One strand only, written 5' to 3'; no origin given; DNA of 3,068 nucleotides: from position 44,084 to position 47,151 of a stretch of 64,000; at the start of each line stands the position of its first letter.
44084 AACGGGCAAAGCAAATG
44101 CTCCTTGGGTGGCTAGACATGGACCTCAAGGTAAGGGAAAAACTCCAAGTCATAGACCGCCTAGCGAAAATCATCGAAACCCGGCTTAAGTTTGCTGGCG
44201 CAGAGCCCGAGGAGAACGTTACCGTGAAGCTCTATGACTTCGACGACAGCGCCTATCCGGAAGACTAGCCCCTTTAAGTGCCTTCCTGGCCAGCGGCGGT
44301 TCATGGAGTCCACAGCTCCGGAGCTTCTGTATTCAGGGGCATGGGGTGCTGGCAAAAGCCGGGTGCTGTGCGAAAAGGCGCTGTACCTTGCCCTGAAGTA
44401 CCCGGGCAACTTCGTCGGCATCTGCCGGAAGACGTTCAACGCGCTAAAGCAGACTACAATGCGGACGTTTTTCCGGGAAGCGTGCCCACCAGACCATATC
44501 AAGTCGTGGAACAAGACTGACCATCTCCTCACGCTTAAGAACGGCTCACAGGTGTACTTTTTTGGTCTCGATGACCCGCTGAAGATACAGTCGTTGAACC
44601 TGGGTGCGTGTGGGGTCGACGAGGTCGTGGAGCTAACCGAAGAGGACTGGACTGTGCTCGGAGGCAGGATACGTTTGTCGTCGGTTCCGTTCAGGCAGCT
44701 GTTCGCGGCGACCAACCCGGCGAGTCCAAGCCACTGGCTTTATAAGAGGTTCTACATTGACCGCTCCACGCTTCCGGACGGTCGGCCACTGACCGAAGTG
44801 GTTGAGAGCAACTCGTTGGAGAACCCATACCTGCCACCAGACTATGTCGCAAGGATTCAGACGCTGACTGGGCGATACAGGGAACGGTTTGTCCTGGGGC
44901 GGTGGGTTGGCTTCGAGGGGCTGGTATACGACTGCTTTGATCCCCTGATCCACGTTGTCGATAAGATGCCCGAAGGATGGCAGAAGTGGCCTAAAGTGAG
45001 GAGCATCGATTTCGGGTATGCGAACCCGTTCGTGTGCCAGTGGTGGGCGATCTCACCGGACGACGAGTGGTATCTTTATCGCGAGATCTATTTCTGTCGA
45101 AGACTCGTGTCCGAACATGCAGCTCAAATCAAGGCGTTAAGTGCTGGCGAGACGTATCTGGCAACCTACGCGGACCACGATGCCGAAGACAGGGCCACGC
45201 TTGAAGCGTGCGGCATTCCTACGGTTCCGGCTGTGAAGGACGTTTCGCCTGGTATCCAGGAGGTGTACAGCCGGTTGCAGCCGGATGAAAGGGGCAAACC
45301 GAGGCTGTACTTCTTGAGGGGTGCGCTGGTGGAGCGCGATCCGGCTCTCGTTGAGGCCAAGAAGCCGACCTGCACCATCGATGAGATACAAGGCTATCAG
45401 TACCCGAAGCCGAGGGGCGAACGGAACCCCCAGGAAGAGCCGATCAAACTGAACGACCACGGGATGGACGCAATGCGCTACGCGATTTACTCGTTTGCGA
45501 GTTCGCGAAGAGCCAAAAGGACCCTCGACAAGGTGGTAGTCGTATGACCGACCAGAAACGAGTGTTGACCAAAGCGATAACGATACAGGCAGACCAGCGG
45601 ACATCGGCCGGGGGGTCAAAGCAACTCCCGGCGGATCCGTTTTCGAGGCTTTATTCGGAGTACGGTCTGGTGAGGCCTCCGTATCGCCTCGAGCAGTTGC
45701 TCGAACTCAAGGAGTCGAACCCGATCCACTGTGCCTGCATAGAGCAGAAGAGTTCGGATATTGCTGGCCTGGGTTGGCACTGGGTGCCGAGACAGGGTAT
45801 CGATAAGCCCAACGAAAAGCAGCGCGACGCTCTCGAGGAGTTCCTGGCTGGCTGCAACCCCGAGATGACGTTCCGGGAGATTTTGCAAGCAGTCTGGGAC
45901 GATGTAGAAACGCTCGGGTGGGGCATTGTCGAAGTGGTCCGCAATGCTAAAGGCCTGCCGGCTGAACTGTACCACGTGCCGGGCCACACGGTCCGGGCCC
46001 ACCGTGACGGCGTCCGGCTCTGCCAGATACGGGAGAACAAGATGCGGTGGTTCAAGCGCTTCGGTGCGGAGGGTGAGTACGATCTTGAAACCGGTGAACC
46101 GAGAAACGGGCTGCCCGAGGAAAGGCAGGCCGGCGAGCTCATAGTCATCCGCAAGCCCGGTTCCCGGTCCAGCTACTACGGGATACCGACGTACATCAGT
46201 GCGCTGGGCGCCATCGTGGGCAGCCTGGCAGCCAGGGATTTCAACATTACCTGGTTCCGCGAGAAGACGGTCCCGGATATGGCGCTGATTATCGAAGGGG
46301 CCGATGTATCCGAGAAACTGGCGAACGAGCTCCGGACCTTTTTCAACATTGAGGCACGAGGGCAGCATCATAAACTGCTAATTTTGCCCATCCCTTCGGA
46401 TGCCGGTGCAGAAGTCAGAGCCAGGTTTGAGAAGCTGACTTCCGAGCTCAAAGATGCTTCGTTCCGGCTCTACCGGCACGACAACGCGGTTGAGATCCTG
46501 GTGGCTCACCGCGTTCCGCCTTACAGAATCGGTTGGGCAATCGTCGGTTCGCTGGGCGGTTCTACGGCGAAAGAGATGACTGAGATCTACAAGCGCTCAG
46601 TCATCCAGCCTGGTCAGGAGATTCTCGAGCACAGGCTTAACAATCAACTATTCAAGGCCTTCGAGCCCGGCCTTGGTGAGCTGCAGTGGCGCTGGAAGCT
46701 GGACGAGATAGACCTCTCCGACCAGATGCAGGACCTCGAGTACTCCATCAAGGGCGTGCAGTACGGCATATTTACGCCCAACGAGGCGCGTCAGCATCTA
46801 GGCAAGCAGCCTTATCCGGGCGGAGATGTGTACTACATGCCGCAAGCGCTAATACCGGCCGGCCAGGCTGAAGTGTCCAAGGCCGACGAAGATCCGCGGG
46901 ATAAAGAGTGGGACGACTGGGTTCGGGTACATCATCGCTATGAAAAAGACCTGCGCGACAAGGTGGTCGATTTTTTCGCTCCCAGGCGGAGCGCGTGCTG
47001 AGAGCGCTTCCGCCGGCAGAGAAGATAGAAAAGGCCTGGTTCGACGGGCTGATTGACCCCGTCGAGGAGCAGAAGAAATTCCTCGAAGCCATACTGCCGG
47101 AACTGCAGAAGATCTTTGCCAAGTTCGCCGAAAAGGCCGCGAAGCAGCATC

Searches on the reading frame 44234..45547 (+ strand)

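Call 66: search_protein_families(library=phrogs, proteins=[window:44234-45547:+], max_evalue=0.00001)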
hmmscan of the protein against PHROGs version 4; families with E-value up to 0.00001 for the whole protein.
window:44234-45547:+ (437 aa): 6 families
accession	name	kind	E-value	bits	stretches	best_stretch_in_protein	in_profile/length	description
phrog_2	-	head and packaging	6.1e-46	158.5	1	13-425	263-596/807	terminase large subunit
phrog_5653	-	head and packaging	8.2e-24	85.4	2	222-349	1-128/199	terminase large subunit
phrog_979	-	head and packaging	2.4e-21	77.1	1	10-176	148-319/642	terminase large subunit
phrog_3717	-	head and packaging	1.9e-20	74.5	1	18-263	13-261/277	terminase large subunit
phrog_10250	-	head and packaging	4.5e-12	47.2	1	213-425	7-219/228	terminase large subunit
phrog_6672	-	head and packaging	4.8e-07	30.4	1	380-428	88-136/145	terminase large subunit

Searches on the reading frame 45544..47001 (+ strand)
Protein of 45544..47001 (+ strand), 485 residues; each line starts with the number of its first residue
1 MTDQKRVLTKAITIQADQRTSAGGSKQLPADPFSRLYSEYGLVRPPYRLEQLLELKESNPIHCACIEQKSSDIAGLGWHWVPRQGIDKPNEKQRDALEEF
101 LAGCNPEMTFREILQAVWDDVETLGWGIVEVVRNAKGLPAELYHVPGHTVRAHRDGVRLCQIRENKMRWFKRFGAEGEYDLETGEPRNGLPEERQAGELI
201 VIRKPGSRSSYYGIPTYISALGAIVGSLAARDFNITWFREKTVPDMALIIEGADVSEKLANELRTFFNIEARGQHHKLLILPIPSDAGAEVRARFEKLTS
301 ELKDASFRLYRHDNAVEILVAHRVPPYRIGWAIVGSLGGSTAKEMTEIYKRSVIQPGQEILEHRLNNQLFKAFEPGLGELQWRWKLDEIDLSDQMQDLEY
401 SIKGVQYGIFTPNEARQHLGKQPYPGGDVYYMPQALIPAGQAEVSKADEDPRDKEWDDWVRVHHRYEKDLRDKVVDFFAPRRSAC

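Call 66: search_protein_families(library=phrogs, proteins=[window:45544-47001:+], max_evalue=0.00001)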
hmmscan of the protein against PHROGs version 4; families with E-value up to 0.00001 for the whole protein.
window:45544-47001:+ (485 aa): 4 families
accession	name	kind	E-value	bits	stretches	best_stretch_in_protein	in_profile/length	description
phrog_12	-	head and packaging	3e-60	206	1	30-452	66-446/646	portal protein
phrog_2662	-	head and packaging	1.5e-37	130.6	1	46-446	55-430/717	portal protein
phrog_5929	-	head and packaging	4.4e-10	40.2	1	230-453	4-216/228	portal protein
phrog_68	-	head and packaging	6.3e-08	32.7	1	121-366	103-325/344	portal protein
